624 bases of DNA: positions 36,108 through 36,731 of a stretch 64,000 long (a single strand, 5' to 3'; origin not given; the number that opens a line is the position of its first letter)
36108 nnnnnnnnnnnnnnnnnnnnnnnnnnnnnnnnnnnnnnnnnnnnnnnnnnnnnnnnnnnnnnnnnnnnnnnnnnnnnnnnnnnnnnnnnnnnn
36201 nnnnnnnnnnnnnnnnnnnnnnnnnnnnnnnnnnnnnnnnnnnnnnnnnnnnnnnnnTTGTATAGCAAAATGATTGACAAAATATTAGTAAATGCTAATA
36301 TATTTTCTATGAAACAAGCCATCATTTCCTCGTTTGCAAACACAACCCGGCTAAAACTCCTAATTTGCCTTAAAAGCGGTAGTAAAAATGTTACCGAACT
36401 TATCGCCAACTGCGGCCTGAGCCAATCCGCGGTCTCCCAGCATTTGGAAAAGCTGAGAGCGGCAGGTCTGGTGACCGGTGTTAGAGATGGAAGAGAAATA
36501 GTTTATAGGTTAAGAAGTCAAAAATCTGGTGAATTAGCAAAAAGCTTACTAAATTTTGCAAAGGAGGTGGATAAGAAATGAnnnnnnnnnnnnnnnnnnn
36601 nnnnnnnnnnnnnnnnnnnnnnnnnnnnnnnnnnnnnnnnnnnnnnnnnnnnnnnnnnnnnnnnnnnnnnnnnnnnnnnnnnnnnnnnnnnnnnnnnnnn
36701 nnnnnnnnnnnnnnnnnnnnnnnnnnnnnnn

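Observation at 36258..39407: ArsR-glutaredoxin pair, small Gly-zipper membrane protein, Cys-rich type IV pilin and ComM in one co-directional block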

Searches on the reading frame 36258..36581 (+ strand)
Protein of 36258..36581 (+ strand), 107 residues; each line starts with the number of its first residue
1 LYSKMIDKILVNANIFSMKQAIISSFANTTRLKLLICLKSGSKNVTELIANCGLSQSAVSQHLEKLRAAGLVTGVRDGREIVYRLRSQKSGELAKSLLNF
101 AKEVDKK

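Call 3: search_protein_families(library=pfam, proteins=[window:36258-36581:+], max_evalue=0.01)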
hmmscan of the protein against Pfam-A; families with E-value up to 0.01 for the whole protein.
window:36258-36581:+ (107 aa): 15 families
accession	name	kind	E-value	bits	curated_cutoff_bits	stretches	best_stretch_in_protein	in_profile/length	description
PF01022.26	HTH_5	-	3e-13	49.9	22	1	30-73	3-46/47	Bacterial regulatory protein, arsR family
PF12840.13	HTH_20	-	1.2e-07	32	27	1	27-74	2-50/51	Helix-turn-helix domain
PF13412.12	HTH_24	-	1.3e-06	28.3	21.9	1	28-73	2-48/48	Winged helix-turn-helix DNA-binding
PF24034.1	DUF7343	-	1.2e-05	25.5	27.6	1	41-82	17-58/62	Domain of unknown function (DUF7343)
PF12802.13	MarR_2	-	1.7e-05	25.3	27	1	42-78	19-56/61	MarR family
PF13518.12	HTH_28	-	0.00011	22.7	25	1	31-76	2-45/52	Helix-turn-helix domain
PF24037.1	DUF7346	-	0.00017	22.2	28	1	17-87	58-129/139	Family of unknown function (DUF7346)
PF09339.16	HTH_IclR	-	0.00019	21.6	22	1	32-73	6-49/52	IclR helix-turn-helix domain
PF01978.25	TrmB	-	0.00029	21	25.6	1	38-84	18-63/68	Sugar-specific transcriptional regulator TrmB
PF01047.28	MarR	-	0.00039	20.7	24.6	1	31-73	5-48/59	MarR family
PF07848.18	PaaX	-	0.00094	19.8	24.8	1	44-86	25-67/70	PaaX-like protein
PF22168.2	DIP2311-like_C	-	0.002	18.8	27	1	42-86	19-63/63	Transcriptional regulator DIP2311-like, C-terminal domain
PF13545.12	HTH_Crp_2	-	0.0026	18.1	27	0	52-82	32-60/70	Crp-like helix-turn-helix domain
PF25213.1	HVO_A0261_N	-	0.0042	17.4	35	1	29-76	11-58/86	HVO_A0261 N-terminal domain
PF14947.12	HTH_45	-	0.0051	17.2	25.5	1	34-83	11-56/77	Winged helix-turn-helix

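Call 20: search_protein_families(library=ncbifam, proteins=[window:36309-36581:+], max_evalue=0.01)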
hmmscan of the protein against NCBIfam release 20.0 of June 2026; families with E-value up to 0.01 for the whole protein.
window:36309-36581:+ (90 aa): 18 families
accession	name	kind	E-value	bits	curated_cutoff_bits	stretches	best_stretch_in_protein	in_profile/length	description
NF033788.1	HTH_metalloreg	subfamily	7.4e-22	77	55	1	4-73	3-73/77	metalloregulator ArsR/SmtB family transcription factor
NF033789.1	repress_SdpR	subfamily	1.1e-12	47.6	100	1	9-75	5-71/79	autorepressor SdpR family transcription factor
NF045707.1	Dbac_1936_reg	equivalog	2.8e-12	46.5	115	1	5-87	10-92/99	ArsR/SmtB-type metalloregulator TsoR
NF040642.1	sulf_sens_BigR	equivalog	1.6e-11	44.1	155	1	7-81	15-89/95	sulfite-sensing transcriptional repressor BigR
NF047906.1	CdPbTransRegCmtR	equivalog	1.7e-11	43.9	150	1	8-88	17-97/104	Cd(II)/Pb(II)-sensing metalloregulatory transcriptional regulator CmtR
NF041413.1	ArsR_Rv2640c_fam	equivalog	5.3e-10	39.7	155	1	8-74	38-107/118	Rv2640c family ArsR-like transcriptional regulator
NF053755.1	MsvR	equivalog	5.5e-10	39.3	220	1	6-78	7-82/236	transcriptional factor MsvR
NF052532.1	TransRegPagRBaca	equivalog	2.4e-07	30.8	170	1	8-79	23-94/99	transcriptional repressor PagR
NF007528.0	PRK10141.1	subfamily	4.6e-07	29.7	97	1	8-71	12-76/117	metalloregulator ArsR/SmtB family transcription factor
NF053602.1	Phr_regulator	exception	4.7e-05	23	320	1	9-58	9-58/191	heat shock transcription regulator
TIGR01884.1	cas_HTH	subfamily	9.8e-05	21.8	60.2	1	10-59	140-190/202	CRISPR-associated CARF protein Csa3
NF007297.0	PRK09775.1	equivalog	0.00099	17.9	401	1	16-79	6-67/446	type II toxin-antitoxin system HipA family toxin YjjJ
TIGR01889.1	Staph_reg_Sar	paralog_domain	0.0014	18.9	62.6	1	2-78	18-99/109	staphylococcal accessory regulator family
NF040939.2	trans_reg_lrs14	equivalog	0.0019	18.2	90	1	15-60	24-71/103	Lrs14 family HTH-type transcriptional regulator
NF053610.1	Sso10a_fam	subfamily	0.0062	16.5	60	1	17-57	10-49/64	Sso10a family chromatin protein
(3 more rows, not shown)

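Call 42: find_homologous_proteins(query=window:36309-36581:+, max_evalue=0.00001)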
Query window:36309-36581:+ (90 aa): 194 proteins with E <= 0.00001 among 216 candidates; the best 120 are listed.
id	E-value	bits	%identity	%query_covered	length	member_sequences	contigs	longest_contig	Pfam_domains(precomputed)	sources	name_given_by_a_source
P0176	1.6e-47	176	99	100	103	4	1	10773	PF12840.14,PF13412.13,PF01022.27,PF24034.2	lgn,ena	-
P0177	2.0e-35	138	74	100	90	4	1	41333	PF12840.14,PF13412.13,PF01022.27,PF24034.2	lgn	-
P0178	8.8e-34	132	71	99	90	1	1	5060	PF12840.14,PF13412.13,PF01022.27,PF24034.2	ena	-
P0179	1.3e-32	129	71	99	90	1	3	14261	PF12840.14,PF13412.13,PF01022.27,PF24034.2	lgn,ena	-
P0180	7.9e-30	120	69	100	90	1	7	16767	PF12840.14,PF01022.27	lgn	-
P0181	2.4e-28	115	67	100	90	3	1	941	PF12840.14,PF01022.27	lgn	-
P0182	7.7e-28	113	66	98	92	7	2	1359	PF12840.14,PF01022.27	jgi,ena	-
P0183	9.5e-28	113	66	98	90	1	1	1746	PF12840.14,PF01022.27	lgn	-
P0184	1.0e-27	113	67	98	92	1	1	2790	PF12840.14,PF13412.13,PF01978.26,PF01022.27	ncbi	-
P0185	1.2e-27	113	67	97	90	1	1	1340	PF01022.27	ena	-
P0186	1.9e-27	112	67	97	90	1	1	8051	PF01022.27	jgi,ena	-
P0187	2.0e-27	112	64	100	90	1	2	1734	PF12840.14,PF01022.27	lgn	-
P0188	2.7e-27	112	66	97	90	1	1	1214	PF01022.27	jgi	jgi:DNA-binding transcriptional ArsR family regulator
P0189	5.1e-27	111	61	100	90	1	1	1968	PF12840.14,PF01022.27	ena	-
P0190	6.0e-27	111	63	100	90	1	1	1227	PF12840.14,PF01022.27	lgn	-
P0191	6.1e-27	111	60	98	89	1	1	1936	PF12840.14,PF13412.13,PF01022.27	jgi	jgi:ArsR family transcriptional regulator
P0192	7.3e-27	110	64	99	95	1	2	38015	PF12840.14,PF13412.13,PF01022.27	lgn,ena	-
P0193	8.9e-27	110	64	97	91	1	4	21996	PF12840.14,PF01022.27,PF12802.14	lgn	-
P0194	1.1e-26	110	65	99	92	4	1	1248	PF12840.14,PF13412.13,PF01022.27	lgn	-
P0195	1.3e-26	110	63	96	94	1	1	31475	PF12840.14,PF01022.27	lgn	-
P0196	1.8e-26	109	63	97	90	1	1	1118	PF12840.14,PF01022.27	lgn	-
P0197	1.9e-26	109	61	97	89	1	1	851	PF12840.14,PF13412.13,PF01022.27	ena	-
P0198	3.2e-26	108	60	97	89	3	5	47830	PF12840.14,PF13412.13,PF01022.27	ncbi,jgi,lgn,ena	jgi:ArsR family transcriptional regulator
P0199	3.6e-26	108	63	97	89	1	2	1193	PF12840.14,PF13412.13,PF01022.27,PF13518.13,PF24034.2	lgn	-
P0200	3.9e-26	108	60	97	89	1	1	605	PF12840.14,PF13412.13,PF01022.27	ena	-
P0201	5.3e-26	108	66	97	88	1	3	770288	PF12840.14,PF01022.27,PF12802.14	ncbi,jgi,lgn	-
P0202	5.4e-26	108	63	98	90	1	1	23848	PF12840.14,PF01022.27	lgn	-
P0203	5.6e-26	108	62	99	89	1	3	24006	PF12840.14,PF13412.13,PF01978.26,PF01022.27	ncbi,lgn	-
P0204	5.6e-26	108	66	97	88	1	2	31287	PF12840.14,PF01022.27,PF12802.14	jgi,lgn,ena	-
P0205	7.3e-26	107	60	99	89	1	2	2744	PF12840.14,PF01022.27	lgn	-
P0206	8.4e-26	107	62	97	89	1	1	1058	PF12840.14,PF13412.13,PF01022.27,PF13518.13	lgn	-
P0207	9.0e-26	107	62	100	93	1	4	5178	PF01022.27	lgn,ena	-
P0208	1.3e-25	106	60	97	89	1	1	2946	PF12840.14,PF13412.13,PF01022.27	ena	-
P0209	1.4e-25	106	60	97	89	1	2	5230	PF12840.14,PF13412.13,PF01022.27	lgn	-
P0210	1.5e-25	106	63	99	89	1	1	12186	PF12840.14,PF13412.13,PF01022.27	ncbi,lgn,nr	ncbi:MAG: metalloregulator ArsR/SmtB family transcription factor [Candidatus Levybacteria bacterium]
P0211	1.5e-25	106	66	97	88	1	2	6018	PF12840.14,PF13412.13,PF01022.27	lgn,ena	-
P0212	1.8e-25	106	60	97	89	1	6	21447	PF12840.14,PF13412.13,PF01022.27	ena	-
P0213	1.8e-25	106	64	94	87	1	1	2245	PF12840.14,PF01022.27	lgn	-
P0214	1.9e-25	106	60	97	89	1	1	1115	PF12840.14,PF13412.13,PF01022.27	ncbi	-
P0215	2.0e-25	106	63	97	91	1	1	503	PF12840.14,PF01022.27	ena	-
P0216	2.1e-25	106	61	99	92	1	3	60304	PF12840.14,PF13412.13,PF01022.27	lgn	-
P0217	2.1e-25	106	61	98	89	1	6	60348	PF12840.14,PF13412.13,PF01022.27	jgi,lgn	-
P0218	2.4e-25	106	63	98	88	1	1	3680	PF12840.14,PF01022.27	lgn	-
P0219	2.7e-25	105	60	98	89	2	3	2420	PF12840.14,PF13412.13,PF01978.26,PF01022.27,PF24034.2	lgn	-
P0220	4.0e-25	105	57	99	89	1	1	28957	PF12840.14,PF01022.27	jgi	jgi:ArsR family transcriptional regulator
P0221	4.6e-25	105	61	97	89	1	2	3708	PF12840.14,PF13412.13,PF01022.27,PF24034.2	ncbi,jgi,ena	jgi:ArsR family transcriptional regulator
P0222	5.6e-25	104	61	97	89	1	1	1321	PF12840.14,PF13412.13,PF01978.26,PF01022.27,PF12802.14,PF24034.2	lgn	-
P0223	6.9e-25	104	60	99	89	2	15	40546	PF12840.14,PF13412.13,PF01978.26,PF01022.27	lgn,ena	-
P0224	1.2e-24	103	60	97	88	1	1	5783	PF12840.14,PF13412.13,PF01022.27,PF09339.17,PF12802.14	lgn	-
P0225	1.4e-24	103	60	99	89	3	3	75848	PF12840.14,PF13412.13,PF01978.26,PF01022.27,PF24034.2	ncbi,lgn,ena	-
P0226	1.5e-24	103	59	98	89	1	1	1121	PF12840.14,PF01022.27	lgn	-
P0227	1.6e-24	103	60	97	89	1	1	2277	PF12840.14,PF13412.13,PF01022.27,PF24034.2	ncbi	-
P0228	2.5e-24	102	57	97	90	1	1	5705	PF12840.14,PF01022.27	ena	-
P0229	2.8e-24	102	62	97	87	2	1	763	PF12840.14,PF01978.26,PF01022.27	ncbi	-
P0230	3.6e-24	102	62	94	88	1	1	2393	PF01047.29,PF12840.14,PF13412.13,PF01978.26,PF01022.27,PF13518.13,PF12802.14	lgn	-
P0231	4.5e-24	101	60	99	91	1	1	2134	PF01022.27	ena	-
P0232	4.6e-24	101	56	99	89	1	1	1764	PF12840.14,PF01022.27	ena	-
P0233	5.9e-24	101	57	99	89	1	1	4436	PF12840.14,PF13412.13,PF01022.27,PF13518.13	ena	-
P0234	6.9e-24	101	59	96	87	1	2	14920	PF12840.14,PF01022.27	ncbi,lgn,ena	-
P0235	1.0e-23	100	57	97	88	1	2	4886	PF12840.14,PF01022.27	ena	-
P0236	1.1e-23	100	62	97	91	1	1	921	PF12840.14,PF13412.13,PF01022.27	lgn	-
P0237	1.3e-23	100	59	97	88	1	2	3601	PF12840.14,PF01022.27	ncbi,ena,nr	ncbi:MAG: metalloregulator ArsR/SmtB family transcription factor [Patescibacteria group bacterium]|n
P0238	1.5e-23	100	64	94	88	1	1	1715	PF01022.27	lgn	-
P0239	1.8e-23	100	56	98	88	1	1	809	PF12840.14,PF13412.13,PF01022.27,PF12802.14,PF24034.2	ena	-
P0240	2.8e-23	99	58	96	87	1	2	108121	PF12840.14,PF13412.13,PF01022.27,PF09339.17,PF12802.14,PF25213.2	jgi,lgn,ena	jgi:DNA-binding transcriptional ArsR family regulator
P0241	2.8e-23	99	58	100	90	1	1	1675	PF12840.14,PF13412.13,PF01978.26,PF01022.27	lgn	-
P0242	3.3e-23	99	59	96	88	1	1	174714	PF12840.14,PF01022.27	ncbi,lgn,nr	ncbi:metalloregulator ArsR/SmtB family transcription factor [Patescibacteria group bacterium]|nr:met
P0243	3.4e-23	99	60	100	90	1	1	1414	PF12840.14,PF01022.27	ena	-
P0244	5.1e-23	98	60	97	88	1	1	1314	PF12840.14,PF13412.13,PF01022.27,PF12802.14,PF24034.2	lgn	-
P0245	5.3e-23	98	56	99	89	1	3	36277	PF12840.14,PF01022.27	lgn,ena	-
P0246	5.5e-23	98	57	97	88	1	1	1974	PF12840.14,PF01022.27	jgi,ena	-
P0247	5.7e-23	98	59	96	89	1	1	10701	PF12840.14,PF13412.13,PF01022.27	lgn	-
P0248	6.9e-23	98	59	96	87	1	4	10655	PF12840.14,PF01022.27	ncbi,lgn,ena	-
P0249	8.1e-23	98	57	98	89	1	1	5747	PF12840.14,PF13412.13,PF01978.26,PF01022.27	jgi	-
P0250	8.5e-23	97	56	99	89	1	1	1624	PF12840.14,PF13412.13,PF01022.27,PF12802.14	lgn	-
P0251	9.5e-23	97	56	99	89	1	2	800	PF12840.14,PF01022.27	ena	-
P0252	9.8e-23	97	58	98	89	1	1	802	PF12840.14,PF13412.13,PF01022.27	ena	-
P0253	1.3e-22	97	59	98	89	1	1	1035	PF12840.14,PF01022.27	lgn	-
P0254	1.4e-22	97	56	97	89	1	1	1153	PF12840.14,PF13412.13,PF01978.26,PF01022.27,PF13518.13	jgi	-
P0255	1.6e-22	97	58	93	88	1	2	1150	PF12840.14,PF13412.13,PF01978.26,PF01022.27,PF24034.2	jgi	jgi:ArsR family transcriptional regulator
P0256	1.6e-22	97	56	97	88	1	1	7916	PF12840.14,PF13412.13,PF01978.26,PF01022.27,PF13518.13,PF12802.14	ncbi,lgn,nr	ncbi:MAG: winged helix-turn-helix transcriptional regulator [Candidatus Levybacteria bacterium]|nr:w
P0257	1.7e-22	96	59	100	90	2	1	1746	PF12840.14,PF01022.27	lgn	-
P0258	2.9e-22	96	58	98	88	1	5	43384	PF12840.14,PF01022.27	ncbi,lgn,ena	-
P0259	3.1e-22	96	56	98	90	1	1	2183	PF12840.14,PF13412.13,PF01022.27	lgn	-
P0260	3.1e-22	96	53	98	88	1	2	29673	PF12840.14,PF01022.27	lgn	-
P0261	4.0e-22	95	56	96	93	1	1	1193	PF12840.14,PF01022.27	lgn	-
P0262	4.0e-22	95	54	99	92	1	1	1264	PF12840.14,PF13412.13,PF01022.27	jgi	jgi:DNA-binding transcriptional ArsR family regulator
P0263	4.1e-22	95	55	99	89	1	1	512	PF12840.14,PF01978.26,PF01022.27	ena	-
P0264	4.8e-22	95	56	100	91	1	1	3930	PF01022.27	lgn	-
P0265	5.2e-22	95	58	86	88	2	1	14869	PF12840.14,PF13412.13,PF01022.27,PF09339.17,PF24034.2,PF25213.2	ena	-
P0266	5.3e-22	95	57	96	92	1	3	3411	PF12840.14,PF01022.27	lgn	-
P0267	5.5e-22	95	57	99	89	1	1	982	PF12840.14,PF01022.27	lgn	-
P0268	5.9e-22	95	56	98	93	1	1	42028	PF12840.14,PF13412.13,PF01978.26,PF01022.27,PF12802.14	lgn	-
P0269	6.4e-22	95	57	97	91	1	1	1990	PF12840.14,PF13412.13,PF01978.26,PF01022.27,PF13518.13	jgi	jgi:ArsR family transcriptional regulator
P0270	8.2e-22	94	60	100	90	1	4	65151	PF12840.14,PF01022.27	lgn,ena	-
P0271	9.3e-22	94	58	92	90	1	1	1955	PF12840.14,PF13412.13,PF01978.26,PF01022.27,PF09339.17,PF12802.14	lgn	-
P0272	1.3e-21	94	60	92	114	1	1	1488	PF12840.14,PF13412.13,PF01978.26,PF01022.27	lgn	-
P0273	1.4e-21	94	58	92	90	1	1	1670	PF12840.14,PF13412.13,PF01022.27,PF09339.17,PF12802.14,PF14947.13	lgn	-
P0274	1.5e-21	93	60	92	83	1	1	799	PF12840.14,PF13412.13,PF01022.27,PF12802.14,PF07848.19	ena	-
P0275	6.0e-21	92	56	96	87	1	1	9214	PF12840.14,PF01022.27,PF24037.2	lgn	-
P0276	6.6e-21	91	56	96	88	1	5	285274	PF12840.14,PF13412.13,PF01978.26,PF01022.27,PF09339.17,PF12802.14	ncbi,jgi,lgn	jgi:DNA-binding transcriptional ArsR family regulator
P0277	1.0e-20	91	54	97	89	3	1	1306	PF13412.13,PF01022.27,PF09339.17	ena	-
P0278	1.0e-20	91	54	99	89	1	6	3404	PF12840.14,PF13412.13,PF01978.26,PF01022.27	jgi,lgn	jgi:ArsR family transcriptional regulator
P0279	1.3e-20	90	52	99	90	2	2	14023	PF12840.14,PF01022.27,PF24034.2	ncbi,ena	-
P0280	1.8e-20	90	54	99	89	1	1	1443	PF12840.14,PF13412.13,PF01978.26,PF01022.27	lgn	-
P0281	2.0e-20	90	54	99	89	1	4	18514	PF12840.14,PF13412.13,PF01978.26,PF21248.4,PF01022.27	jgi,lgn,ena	-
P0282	2.4e-20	90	52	97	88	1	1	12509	PF12840.14,PF01022.27,PF24034.2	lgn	-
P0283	3.0e-20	89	52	97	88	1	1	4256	PF12840.14,PF01022.27,PF09339.17,PF12802.14,PF24034.2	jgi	jgi:DNA-binding transcriptional ArsR family regulator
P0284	3.4e-20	89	53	97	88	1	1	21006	PF12840.14,PF13412.13,PF01022.27,PF12802.14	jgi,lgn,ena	-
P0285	5.2e-20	89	57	97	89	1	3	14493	PF12840.14,PF01022.27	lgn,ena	-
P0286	5.3e-20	89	54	97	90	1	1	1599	PF12840.14,PF01022.27,PF13518.13,PF12802.14,PF24034.2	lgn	-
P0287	6.0e-20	88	65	83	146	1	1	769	PF01022.27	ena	-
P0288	8.2e-20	88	56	96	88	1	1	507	PF12840.14,PF01022.27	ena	-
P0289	8.3e-20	88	54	92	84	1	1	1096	PF12840.14,PF01022.27,PF09339.17,PF12802.14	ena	-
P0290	9.9e-20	88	56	87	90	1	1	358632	PF12840.14,PF13412.13,PF01022.27,PF13518.13,PF12802.14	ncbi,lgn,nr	ncbi:winged helix-turn-helix transcriptional regulator [candidate division WWE3 bacterium]|nr:winged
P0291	1.0e-19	88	53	97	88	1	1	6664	PF12840.14,PF01022.27,PF12802.14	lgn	-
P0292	1.7e-19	87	51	97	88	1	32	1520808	PF12840.14,PF13412.13,PF01022.27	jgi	jgi:DNA-binding transcriptional ArsR family regulator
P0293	1.7e-19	87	51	99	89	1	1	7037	PF12840.14,PF13412.13,PF01978.26,PF01022.27,PF12802.14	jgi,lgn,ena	-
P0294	1.8e-19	87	53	96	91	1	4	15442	PF12840.14,PF13412.13,PF01022.27,PF12802.14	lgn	-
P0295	2.2e-19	87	52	97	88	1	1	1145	PF12840.14,PF13412.13,PF01022.27,PF12802.14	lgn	-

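Call 44: find_related_loci(query=A3, collection=metagenome_contigs, flank=4000)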
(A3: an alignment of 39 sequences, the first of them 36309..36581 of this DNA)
Query A3 (90 aa) in metagenome_contigs; peptide patterns used: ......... (x = any residue, [..] = any of these).
599 stretches matched a pattern (row limit reached: there are more); 554 encode a relative of the query (tblastn E <= 1e-3); the best 80 are kept; 80 distinct loci.
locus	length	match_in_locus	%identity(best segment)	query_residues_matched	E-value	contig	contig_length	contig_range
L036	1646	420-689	99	1-90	3e-57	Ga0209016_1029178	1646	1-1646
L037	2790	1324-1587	67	1-88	1e-35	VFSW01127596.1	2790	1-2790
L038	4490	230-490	66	1-87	1e-32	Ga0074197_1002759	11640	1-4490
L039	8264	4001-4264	61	1-88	2e-32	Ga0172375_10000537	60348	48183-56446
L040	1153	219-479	56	1-87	1e-29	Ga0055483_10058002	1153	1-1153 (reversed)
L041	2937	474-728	54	1-85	5e-28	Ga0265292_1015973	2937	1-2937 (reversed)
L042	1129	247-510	51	1-88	6e-27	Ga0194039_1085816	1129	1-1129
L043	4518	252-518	51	1-89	3e-26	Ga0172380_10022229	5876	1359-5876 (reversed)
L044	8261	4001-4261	53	1-87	4e-26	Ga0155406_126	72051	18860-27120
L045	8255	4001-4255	54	1-85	7e-26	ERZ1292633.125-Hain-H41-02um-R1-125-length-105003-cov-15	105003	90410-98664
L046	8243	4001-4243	62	5-85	1e-27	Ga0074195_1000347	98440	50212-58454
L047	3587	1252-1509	48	1-86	3e-25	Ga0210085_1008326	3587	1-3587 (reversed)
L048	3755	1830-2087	48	1-86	4e-25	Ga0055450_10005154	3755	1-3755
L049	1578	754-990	56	5-83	2e-24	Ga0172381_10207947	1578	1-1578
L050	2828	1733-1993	47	1-87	3e-24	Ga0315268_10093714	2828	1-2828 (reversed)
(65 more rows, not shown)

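Call 69: search_protein_families(library=pfam, proteins=[L046:4249-4872:+, L039:4530-4730:+, L039:4854-5240:+, L039:5237-5461:+], max_evalue=0.01)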
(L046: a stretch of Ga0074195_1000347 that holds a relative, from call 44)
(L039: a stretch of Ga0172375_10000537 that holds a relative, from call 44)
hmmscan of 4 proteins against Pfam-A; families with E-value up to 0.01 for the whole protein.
L046:4249-4872:+ (207 aa): 3 families
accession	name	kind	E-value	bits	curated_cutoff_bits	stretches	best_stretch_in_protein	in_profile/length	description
PF00462.30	Glutaredoxin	-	2.7e-13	50.3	22.9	1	127-179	1-53/60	Glutaredoxin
PF13417.12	GST_N_3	-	0.0026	18.5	22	1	129-178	1-49/75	Glutathione S-transferase, N-terminal domain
PF04134.17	DCC1-like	-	0.0053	18.4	27.8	1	134-172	6-44/113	DCC1-like thiol-disulfide oxidoreductase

L039:4530-4730:+ (66 aa): 1 family
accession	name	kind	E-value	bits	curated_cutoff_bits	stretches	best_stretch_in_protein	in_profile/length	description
PF11127.14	YgaP-like_TM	-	9.6e-16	58.1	25.3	1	5-65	3-64/66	Inner membrane protein YgaP-like, transmembrane domain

L039:4854-5240:+ (128 aa): 2 families
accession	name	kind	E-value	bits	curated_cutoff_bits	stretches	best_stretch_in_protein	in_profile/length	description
PF00076.28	RRM_1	-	3.1e-23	81.9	20.7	1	5-74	1-69/70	RNA recognition motif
PF16367.11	RRM_7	-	0.005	17.2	27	0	3-30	2-29/94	RNA recognition motif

L039:5237-5461:+ (74 aa): 0 families
